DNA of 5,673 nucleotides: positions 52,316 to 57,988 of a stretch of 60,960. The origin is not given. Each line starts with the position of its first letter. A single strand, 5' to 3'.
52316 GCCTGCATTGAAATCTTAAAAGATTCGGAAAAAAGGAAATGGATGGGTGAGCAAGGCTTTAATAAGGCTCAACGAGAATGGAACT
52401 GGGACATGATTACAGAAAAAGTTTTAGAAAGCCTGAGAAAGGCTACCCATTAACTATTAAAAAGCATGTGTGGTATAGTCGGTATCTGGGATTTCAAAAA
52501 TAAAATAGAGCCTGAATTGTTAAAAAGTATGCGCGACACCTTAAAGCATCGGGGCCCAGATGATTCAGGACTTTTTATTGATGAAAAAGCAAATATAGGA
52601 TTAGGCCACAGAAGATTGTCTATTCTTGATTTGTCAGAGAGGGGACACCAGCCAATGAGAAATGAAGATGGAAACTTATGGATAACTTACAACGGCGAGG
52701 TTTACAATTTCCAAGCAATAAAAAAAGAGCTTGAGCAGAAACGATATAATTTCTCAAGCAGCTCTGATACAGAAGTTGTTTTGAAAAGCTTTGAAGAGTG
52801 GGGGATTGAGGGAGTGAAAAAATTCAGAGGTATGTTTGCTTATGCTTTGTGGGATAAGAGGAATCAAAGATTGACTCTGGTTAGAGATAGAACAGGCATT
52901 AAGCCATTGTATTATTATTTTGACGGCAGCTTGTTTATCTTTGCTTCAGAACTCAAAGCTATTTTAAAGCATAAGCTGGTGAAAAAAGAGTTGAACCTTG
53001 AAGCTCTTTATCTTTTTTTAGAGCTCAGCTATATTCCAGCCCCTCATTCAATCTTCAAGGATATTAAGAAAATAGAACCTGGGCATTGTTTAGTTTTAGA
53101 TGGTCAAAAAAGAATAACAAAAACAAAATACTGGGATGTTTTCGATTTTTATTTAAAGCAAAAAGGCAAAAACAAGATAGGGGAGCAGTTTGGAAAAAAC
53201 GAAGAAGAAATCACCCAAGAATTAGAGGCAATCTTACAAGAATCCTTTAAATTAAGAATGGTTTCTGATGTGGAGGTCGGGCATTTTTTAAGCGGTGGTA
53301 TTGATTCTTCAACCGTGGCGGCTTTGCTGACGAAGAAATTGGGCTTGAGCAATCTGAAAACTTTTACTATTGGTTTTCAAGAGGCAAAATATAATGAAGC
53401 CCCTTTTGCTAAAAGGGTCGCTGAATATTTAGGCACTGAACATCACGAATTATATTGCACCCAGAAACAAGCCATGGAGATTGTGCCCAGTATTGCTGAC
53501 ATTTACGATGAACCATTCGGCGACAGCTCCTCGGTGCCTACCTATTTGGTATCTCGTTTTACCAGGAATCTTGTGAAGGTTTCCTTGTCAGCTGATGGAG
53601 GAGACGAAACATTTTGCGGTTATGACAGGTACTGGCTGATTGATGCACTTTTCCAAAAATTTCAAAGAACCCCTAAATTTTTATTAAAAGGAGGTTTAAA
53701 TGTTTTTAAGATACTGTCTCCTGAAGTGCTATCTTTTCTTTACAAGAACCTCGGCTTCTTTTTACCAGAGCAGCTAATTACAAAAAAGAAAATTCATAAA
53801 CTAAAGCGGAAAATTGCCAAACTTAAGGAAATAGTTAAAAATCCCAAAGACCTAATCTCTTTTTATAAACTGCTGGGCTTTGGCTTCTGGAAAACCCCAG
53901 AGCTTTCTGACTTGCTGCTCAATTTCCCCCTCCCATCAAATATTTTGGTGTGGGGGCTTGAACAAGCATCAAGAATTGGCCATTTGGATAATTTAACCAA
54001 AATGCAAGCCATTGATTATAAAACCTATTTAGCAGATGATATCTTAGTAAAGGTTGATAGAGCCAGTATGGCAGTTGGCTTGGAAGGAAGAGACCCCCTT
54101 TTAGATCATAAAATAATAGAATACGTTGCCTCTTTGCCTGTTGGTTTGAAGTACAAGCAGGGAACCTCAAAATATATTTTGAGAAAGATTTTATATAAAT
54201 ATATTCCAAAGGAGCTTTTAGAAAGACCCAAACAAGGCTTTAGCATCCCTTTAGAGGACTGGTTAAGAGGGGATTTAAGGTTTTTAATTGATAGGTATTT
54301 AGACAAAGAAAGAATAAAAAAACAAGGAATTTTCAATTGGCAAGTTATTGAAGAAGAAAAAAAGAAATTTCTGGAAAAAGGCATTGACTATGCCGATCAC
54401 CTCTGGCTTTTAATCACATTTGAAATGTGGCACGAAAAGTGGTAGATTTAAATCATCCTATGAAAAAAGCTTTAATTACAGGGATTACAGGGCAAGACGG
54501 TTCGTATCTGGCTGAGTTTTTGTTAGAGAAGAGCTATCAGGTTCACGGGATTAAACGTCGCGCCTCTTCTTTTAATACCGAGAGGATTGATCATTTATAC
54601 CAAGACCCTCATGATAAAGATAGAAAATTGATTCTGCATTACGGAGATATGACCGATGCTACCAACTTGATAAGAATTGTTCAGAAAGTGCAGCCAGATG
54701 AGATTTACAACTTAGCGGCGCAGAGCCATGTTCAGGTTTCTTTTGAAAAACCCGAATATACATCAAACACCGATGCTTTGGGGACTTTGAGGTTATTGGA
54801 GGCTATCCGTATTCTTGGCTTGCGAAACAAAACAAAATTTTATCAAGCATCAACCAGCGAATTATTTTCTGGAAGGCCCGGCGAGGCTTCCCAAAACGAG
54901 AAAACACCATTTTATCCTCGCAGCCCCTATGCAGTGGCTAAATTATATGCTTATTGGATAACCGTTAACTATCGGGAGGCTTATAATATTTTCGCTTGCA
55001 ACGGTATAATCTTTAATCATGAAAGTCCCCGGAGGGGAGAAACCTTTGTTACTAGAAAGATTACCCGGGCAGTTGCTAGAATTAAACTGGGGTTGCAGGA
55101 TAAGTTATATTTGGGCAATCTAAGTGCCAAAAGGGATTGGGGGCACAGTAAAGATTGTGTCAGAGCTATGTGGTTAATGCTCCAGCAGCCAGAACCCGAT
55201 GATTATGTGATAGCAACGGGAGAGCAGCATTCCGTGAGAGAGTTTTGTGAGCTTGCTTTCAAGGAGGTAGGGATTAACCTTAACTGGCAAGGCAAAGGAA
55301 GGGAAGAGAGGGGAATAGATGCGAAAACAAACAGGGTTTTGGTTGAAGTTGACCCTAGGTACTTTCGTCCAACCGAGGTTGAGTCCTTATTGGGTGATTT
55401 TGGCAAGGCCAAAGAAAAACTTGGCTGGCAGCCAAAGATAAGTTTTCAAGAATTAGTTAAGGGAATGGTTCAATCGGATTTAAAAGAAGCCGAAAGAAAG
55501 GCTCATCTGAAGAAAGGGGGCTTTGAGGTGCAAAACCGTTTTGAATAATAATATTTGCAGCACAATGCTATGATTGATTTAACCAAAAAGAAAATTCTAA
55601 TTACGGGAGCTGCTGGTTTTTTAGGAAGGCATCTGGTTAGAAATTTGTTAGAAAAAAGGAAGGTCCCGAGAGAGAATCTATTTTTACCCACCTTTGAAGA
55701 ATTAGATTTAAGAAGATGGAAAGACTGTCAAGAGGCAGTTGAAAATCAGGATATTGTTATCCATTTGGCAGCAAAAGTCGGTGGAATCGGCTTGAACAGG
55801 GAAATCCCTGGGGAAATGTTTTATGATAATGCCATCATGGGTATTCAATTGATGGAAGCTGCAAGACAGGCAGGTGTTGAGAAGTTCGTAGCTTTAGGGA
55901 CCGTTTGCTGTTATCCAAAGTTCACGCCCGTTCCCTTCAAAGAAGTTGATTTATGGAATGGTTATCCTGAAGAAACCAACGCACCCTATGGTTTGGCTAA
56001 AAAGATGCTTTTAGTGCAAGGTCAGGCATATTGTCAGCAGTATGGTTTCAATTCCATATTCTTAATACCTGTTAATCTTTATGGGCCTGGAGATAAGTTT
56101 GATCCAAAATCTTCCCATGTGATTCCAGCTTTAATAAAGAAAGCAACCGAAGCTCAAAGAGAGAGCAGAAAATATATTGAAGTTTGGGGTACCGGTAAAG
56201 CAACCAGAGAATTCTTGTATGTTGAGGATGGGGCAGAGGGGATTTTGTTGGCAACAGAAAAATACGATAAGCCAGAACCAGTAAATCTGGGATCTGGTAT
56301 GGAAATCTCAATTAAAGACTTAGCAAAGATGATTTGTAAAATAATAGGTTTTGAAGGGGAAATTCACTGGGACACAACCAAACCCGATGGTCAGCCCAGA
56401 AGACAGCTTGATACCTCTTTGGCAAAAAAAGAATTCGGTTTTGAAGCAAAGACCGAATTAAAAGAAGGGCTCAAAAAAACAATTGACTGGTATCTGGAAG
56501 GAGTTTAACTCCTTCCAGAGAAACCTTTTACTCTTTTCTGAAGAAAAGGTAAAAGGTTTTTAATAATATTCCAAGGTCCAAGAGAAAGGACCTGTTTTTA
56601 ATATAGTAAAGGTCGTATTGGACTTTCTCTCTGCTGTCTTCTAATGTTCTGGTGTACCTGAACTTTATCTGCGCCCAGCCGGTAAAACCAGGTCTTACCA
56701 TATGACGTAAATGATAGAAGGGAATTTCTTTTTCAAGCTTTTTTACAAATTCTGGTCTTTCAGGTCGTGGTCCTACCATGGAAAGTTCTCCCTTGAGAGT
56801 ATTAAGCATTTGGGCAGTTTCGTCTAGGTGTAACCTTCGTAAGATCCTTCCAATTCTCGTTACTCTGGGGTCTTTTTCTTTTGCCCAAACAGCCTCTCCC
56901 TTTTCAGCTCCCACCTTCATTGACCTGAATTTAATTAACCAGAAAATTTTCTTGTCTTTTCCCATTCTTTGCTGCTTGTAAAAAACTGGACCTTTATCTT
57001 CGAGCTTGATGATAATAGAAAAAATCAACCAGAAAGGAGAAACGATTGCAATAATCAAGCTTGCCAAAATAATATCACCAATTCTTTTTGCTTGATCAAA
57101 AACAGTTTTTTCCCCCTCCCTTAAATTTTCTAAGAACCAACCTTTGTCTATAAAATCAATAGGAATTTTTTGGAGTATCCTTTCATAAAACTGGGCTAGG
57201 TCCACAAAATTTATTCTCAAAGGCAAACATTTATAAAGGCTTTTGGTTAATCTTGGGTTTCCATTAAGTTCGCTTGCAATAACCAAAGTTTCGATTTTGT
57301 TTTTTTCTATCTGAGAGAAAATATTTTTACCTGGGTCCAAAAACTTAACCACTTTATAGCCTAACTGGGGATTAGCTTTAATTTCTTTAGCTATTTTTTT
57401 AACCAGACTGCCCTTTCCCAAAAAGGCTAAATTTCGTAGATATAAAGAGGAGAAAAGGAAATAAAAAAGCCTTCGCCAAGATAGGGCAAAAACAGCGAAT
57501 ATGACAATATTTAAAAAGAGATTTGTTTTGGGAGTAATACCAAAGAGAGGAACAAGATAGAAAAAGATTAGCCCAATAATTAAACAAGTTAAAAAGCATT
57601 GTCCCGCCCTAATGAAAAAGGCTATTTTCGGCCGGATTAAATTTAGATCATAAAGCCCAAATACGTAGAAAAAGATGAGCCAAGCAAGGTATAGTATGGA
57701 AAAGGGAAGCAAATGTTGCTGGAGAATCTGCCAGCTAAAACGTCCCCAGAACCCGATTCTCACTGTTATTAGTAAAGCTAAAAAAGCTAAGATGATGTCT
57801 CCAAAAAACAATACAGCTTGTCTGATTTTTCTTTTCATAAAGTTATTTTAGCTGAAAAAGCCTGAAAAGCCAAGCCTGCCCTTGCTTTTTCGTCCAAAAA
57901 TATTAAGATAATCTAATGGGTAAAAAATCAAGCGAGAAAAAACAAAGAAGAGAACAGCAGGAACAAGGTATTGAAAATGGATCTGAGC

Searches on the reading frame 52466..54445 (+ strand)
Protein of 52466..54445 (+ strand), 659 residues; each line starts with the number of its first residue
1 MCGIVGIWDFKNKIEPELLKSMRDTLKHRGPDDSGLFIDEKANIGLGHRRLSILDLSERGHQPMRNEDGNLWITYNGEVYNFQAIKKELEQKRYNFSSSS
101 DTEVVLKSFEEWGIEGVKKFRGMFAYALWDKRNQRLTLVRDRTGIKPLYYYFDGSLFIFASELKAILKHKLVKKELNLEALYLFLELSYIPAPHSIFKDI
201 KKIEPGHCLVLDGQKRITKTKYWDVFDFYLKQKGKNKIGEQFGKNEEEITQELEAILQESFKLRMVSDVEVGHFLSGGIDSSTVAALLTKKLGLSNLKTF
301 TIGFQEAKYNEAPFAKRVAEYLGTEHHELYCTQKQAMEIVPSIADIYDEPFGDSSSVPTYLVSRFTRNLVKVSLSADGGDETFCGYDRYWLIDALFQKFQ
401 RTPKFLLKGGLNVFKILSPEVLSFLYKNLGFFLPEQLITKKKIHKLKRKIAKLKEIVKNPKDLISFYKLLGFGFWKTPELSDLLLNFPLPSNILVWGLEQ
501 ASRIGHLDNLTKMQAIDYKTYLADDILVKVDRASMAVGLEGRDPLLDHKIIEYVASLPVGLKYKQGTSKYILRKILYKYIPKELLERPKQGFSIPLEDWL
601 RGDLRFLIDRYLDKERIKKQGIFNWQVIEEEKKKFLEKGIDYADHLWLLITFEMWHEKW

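Call 54: search_protein_families(library=pfam, proteins=[window:52466-54445:+], max_evalue=0.0001)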
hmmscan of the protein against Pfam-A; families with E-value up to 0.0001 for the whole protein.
window:52466-54445:+ (659 aa): 4 families
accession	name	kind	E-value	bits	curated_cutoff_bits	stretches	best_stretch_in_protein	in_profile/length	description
PF00733.27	Asn_synthase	-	8.9e-99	331.9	21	1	253-657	2-354/354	Asparagine synthase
PF13537.11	GATase_7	-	1.4e-47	161.2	25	1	48-167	1-122/123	Glutamine amidotransferase domain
PF13522.11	GATase_6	-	6.1e-46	156.1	27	1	31-162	1-130/130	Glutamine amidotransferase domain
PF02540.23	NAD_synthase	-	1.5e-05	24.7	21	1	251-329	3-79/242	NAD synthase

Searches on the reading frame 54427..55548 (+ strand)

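Call 54: search_protein_families(library=pfam, proteins=[window:54427-55548:+], max_evalue=0.0001)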
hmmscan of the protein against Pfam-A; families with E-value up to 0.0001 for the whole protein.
window:54427-55548:+ (373 aa): 4 families
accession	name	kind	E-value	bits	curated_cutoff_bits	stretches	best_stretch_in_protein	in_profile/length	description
PF16363.11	GDP_Man_Dehyd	-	5.4e-159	529.4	27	1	16-347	1-332/332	GDP-mannose 4,6 dehydratase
PF01370.27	Epimerase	-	1.6e-75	254.1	20.9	1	15-263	1-240/240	NAD dependent epimerase/dehydratase family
PF04321.23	RmlD_sub_bind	-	1.3e-08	34.7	27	1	14-177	2-134/287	RmlD substrate binding domain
PF02719.21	Polysacc_synt_2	-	1.4e-05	24.9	20.2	1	16-127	2-115/293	Polysaccharide biosynthesis protein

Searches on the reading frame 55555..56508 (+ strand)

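Call 54: search_protein_families(library=pfam, proteins=[window:55555-56508:+], max_evalue=0.0001)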
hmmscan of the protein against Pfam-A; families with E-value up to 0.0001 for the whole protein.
window:55555-56508:+ (317 aa): 6 families
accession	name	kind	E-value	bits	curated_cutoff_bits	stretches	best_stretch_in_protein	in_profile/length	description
PF01370.27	Epimerase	-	3.7e-56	190.7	20.9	1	14-246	1-240/240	NAD dependent epimerase/dehydratase family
PF16363.11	GDP_Man_Dehyd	-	3.8e-26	92.8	27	1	47-309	56-332/332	GDP-mannose 4,6 dehydratase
PF01073.25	3Beta_HSD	-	7.1e-10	38.8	22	1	15-241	1-236/280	3-beta hydroxysteroid dehydrogenase/isomerase family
PF13460.12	NAD_binding_10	-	5.1e-08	33.4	27.2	1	18-122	1-104/184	NAD(P)H-binding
PF02719.21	Polysacc_synt_2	-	5.8e-08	32.7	20.2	0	51-116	62-128/293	Polysaccharide biosynthesis protein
PF07993.18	NAD_binding_4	-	8.4e-06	25.6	20.1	0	16-36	1-21/258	Male sterility protein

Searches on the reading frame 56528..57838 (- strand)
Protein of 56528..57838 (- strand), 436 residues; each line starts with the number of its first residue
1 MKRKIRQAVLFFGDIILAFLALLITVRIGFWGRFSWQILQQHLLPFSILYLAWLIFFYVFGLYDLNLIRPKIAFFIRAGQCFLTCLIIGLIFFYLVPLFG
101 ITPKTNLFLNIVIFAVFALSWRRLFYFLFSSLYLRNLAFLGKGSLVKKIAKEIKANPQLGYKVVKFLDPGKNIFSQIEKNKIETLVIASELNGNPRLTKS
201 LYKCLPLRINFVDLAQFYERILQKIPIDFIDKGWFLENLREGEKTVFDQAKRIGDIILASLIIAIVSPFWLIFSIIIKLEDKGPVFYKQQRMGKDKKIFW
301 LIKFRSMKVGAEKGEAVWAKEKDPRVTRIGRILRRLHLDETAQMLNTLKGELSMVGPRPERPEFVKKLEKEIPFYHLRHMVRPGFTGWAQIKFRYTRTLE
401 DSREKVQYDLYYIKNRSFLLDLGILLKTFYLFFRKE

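Call 54: search_protein_families(library=pfam, proteins=[window:56528-57838:-], max_evalue=0.0001)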
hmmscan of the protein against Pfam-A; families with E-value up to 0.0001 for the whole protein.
window:56528-57838:- (436 aa): 1 family
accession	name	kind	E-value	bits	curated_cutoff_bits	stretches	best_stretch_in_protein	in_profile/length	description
PF02397.22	Bac_transf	-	2.6e-63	213.2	27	1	251-433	1-178/179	Bacterial sugar transferase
